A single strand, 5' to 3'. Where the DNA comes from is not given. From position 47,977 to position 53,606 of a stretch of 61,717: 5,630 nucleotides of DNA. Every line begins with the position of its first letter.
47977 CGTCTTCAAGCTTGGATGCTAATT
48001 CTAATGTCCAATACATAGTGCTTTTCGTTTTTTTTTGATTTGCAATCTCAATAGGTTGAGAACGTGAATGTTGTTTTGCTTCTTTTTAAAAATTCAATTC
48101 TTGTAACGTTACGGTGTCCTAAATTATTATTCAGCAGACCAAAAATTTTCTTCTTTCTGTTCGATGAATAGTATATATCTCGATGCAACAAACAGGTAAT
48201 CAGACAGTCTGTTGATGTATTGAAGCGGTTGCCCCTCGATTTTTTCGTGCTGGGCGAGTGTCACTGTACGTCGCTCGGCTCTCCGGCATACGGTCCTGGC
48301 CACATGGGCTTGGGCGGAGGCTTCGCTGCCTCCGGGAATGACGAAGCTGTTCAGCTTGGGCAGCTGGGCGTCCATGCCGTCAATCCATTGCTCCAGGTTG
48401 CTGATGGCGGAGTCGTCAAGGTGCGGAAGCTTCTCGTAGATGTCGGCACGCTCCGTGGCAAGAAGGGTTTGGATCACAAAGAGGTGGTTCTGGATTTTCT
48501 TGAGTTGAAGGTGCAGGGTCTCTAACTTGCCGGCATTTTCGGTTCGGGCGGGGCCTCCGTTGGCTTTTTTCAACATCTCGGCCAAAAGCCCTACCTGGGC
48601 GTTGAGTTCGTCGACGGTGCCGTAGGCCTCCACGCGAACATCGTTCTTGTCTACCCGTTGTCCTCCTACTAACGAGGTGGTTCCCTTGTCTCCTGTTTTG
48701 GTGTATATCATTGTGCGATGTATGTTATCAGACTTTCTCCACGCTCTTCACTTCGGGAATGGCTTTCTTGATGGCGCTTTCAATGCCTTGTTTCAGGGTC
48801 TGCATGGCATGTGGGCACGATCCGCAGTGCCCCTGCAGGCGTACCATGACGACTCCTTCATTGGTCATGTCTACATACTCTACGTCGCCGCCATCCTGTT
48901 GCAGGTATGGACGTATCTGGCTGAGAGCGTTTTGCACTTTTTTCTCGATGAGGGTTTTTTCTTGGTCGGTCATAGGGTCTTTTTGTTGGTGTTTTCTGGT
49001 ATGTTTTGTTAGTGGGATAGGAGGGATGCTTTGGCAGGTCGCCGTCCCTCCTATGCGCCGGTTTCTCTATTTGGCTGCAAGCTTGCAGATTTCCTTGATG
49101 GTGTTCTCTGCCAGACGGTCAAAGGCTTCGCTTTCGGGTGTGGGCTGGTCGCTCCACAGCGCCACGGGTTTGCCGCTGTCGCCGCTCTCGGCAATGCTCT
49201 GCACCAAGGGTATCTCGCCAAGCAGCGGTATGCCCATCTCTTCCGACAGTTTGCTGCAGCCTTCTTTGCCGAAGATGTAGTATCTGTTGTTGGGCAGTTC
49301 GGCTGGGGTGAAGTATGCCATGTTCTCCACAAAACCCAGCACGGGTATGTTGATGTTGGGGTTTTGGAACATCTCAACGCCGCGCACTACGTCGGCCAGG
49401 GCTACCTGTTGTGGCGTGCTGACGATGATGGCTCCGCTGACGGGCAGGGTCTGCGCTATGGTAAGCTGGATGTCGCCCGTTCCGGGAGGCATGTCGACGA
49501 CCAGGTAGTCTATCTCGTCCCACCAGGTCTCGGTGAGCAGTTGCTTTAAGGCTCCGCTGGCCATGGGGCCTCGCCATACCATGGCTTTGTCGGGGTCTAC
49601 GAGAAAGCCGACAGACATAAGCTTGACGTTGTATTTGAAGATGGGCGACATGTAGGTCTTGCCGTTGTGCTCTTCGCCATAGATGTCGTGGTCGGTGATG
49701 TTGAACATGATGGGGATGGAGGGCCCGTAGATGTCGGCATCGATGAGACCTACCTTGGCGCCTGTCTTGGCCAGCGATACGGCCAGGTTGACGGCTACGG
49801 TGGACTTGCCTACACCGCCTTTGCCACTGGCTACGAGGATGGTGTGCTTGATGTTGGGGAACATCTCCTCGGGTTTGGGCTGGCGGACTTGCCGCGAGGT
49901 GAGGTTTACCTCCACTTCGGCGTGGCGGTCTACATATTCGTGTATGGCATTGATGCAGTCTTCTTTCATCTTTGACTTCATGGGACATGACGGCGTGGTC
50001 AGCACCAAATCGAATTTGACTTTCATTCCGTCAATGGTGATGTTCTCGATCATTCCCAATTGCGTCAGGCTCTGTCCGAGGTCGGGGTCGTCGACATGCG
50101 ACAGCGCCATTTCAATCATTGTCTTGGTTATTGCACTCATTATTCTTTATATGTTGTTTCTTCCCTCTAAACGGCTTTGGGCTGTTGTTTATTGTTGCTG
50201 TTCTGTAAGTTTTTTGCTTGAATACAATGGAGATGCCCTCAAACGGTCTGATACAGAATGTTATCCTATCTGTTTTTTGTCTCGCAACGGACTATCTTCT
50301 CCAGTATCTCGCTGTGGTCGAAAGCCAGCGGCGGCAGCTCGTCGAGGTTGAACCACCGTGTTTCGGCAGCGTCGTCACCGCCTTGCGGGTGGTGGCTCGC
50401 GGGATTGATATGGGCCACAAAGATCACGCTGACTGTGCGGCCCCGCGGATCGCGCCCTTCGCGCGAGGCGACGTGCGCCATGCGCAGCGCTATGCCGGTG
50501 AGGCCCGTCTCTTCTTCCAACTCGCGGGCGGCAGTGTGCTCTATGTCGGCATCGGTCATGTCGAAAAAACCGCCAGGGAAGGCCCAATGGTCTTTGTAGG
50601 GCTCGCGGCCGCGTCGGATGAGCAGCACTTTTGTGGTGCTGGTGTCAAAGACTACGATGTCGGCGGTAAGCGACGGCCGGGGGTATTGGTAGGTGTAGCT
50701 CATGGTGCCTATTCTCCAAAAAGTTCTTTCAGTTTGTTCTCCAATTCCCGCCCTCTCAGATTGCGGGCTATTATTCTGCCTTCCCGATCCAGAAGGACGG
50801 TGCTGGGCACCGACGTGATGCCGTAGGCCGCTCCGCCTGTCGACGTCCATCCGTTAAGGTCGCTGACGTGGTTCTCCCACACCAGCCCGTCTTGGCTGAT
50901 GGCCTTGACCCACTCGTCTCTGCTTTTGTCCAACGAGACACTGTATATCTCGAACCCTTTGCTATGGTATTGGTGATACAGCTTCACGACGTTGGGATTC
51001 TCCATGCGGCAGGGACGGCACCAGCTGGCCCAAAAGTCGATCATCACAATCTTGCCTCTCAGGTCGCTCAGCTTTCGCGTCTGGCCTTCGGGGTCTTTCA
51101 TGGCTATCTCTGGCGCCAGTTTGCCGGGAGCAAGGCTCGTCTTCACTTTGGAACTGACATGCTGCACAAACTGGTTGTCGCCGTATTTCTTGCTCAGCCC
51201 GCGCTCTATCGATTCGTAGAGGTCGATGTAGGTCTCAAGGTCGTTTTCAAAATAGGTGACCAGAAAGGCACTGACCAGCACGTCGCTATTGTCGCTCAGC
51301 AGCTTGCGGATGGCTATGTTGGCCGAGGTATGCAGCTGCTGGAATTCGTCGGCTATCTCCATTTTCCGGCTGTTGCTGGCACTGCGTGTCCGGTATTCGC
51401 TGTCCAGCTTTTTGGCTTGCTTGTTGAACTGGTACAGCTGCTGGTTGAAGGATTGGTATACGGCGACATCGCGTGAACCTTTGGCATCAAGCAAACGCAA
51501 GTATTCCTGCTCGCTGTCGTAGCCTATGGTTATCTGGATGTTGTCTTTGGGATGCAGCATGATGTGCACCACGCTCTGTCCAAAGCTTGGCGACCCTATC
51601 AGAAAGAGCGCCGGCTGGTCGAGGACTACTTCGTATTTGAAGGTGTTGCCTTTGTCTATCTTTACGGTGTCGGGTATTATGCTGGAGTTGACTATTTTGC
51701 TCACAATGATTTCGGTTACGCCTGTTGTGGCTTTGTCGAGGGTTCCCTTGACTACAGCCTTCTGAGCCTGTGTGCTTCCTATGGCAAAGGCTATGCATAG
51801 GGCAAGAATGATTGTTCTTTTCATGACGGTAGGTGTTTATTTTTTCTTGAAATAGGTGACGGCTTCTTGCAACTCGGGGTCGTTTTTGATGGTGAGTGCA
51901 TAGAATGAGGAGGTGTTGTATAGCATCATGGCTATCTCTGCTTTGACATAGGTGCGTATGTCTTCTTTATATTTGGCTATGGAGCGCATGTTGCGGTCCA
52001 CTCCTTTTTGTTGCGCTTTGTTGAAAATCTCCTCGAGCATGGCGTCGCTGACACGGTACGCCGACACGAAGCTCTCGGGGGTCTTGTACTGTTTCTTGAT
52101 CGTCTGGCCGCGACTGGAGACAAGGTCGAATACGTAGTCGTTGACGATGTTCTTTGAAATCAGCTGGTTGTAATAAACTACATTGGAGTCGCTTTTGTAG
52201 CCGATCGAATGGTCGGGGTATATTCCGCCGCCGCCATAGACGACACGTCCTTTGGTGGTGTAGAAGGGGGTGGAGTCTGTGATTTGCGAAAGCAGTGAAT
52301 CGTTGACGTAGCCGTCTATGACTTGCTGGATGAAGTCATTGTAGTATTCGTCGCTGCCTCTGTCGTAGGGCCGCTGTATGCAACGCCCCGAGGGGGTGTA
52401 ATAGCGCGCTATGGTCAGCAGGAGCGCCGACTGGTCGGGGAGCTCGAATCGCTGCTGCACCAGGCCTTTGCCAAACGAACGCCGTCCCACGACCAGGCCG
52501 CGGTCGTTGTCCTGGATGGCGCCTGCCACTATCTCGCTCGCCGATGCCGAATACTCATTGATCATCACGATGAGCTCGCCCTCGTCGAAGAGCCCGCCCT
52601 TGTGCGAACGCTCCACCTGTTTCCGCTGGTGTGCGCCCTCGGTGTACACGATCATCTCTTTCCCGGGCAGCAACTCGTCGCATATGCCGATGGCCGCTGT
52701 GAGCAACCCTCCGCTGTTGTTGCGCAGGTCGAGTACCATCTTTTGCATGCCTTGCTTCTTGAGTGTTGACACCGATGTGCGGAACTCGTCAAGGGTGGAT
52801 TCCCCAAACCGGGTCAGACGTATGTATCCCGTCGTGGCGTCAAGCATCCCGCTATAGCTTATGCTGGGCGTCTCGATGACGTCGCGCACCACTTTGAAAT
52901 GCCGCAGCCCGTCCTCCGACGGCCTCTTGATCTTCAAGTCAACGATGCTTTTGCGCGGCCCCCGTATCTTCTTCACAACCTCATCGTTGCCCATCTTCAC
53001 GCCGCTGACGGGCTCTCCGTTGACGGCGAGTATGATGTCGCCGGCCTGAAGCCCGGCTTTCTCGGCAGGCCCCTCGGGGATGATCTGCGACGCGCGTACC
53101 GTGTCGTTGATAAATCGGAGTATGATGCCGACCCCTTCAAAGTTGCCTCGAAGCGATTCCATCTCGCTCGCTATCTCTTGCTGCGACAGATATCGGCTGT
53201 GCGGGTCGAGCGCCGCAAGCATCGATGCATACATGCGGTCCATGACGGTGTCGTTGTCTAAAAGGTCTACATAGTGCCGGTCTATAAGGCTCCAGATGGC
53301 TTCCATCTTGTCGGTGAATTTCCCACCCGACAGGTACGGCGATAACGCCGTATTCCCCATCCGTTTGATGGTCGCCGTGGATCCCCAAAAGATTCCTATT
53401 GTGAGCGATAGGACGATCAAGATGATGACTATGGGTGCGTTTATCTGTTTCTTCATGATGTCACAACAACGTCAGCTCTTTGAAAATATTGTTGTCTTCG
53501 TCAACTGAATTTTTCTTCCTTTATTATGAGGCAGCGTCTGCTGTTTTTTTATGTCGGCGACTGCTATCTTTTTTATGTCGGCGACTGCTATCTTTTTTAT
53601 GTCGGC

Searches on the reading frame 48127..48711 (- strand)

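Call 87: search_protein_families(library=pfam, proteins=[window:48127-48711:-], max_evalue=0.0001)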
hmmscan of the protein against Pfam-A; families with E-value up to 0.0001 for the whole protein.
window:48127-48711:- (194 aa): 1 family
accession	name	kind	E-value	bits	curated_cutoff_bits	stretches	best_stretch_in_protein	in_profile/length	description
PF01923.23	Cob_adeno_trans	-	2.8e-62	210.2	24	1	2-180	1-171/171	Cobalamin adenosyltransferase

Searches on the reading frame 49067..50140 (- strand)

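Call 87: search_protein_families(library=pfam, proteins=[window:49067-50140:-], max_evalue=0.0001)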
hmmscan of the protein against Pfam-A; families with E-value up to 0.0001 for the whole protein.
window:49067-50140:- (357 aa): 7 families
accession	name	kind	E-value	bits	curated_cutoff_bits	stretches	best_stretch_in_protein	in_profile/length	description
PF10609.15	ParA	-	8.2e-94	314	27.1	1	96-346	1-244/246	NUBPL iron-transfer P-loop NTPase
PF01883.24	FeS_assembly_P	-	2.4e-18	66.6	23.5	1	7-78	2-73/73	Iron-sulfur cluster assembly protein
PF01656.29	CbiA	-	4.5e-16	59.4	25.4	1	101-326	1-125/125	CobQ/CobB/MinD/ParA nucleotide binding domain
PF13614.12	AAA_31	-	6.7e-12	46.1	27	1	100-247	3-153/177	AAA domain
PF09140.17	MipZ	-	1e-08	35.3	20.7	1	99-137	1-39/262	ATPase MipZ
PF02374.21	ArsA_ATPase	-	3.1e-06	27.1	24.3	1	100-136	2-38/305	Anion-transporting ATPase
PF00142.24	Fer4_NifH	-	4e-06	26.9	25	0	105-137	6-38/271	4Fe-4S iron sulfur cluster binding proteins, NifH/frxC family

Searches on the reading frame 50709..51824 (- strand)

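Call 87: search_protein_families(library=pfam, proteins=[window:50709-51824:-], max_evalue=0.0001)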
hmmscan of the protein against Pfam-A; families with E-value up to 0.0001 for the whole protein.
window:50709-51824:- (371 aa): 5 families
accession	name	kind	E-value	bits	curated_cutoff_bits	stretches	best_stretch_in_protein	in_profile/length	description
PF00578.27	AhpC-TSA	-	1.5e-18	67.3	26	1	234-352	2-122/124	AhpC/TSA family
PF13905.12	Thioredoxin_8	-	2.4e-16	60.3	27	1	257-351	1-94/94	Thioredoxin-like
PF08534.16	Redoxin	-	1.8e-14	54.2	26.6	1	233-359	2-136/148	Redoxin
PF00085.26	Thioredoxin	-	3.7e-08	33.7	23.5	1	257-303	18-63/103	Thioredoxin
PF13098.12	Thioredoxin_2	-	6.7e-07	30.1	27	1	256-354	4-90/104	Thioredoxin-like domain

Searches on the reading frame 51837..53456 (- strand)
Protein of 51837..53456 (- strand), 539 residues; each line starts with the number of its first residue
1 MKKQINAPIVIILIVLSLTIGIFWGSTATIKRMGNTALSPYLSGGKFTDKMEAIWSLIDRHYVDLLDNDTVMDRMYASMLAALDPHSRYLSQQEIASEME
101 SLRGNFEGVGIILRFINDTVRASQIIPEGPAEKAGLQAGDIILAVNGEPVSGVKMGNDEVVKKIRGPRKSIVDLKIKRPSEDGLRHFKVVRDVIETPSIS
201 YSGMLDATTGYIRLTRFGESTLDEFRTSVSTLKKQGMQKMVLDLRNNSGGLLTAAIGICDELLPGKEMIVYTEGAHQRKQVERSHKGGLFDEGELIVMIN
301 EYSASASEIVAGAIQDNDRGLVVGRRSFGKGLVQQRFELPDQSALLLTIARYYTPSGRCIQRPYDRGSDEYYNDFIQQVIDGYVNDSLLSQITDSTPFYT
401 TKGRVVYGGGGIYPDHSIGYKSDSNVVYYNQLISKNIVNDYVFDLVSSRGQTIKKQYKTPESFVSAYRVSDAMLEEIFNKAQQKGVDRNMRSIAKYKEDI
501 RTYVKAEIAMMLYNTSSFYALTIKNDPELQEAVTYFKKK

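Call 87: search_protein_families(library=pfam, proteins=[window:51837-53456:-], max_evalue=0.0001)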
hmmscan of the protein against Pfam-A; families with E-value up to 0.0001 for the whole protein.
window:51837-53456:- (539 aa): 4 families
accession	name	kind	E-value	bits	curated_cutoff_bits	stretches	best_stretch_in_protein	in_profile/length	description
PF03572.23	Peptidase_S41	-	9.3e-50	168.9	24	1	209-362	2-156/165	Peptidase family S41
PF17820.7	PDZ_6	-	1.4e-15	57.1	27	1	123-178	3-54/54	PDZ domain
PF00595.29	PDZ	-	5.2e-11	43.2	23.2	1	119-176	26-80/81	PDZ domain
PF13180.12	PDZ_2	-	2.9e-07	31.1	27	1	110-182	4-73/80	PDZ domain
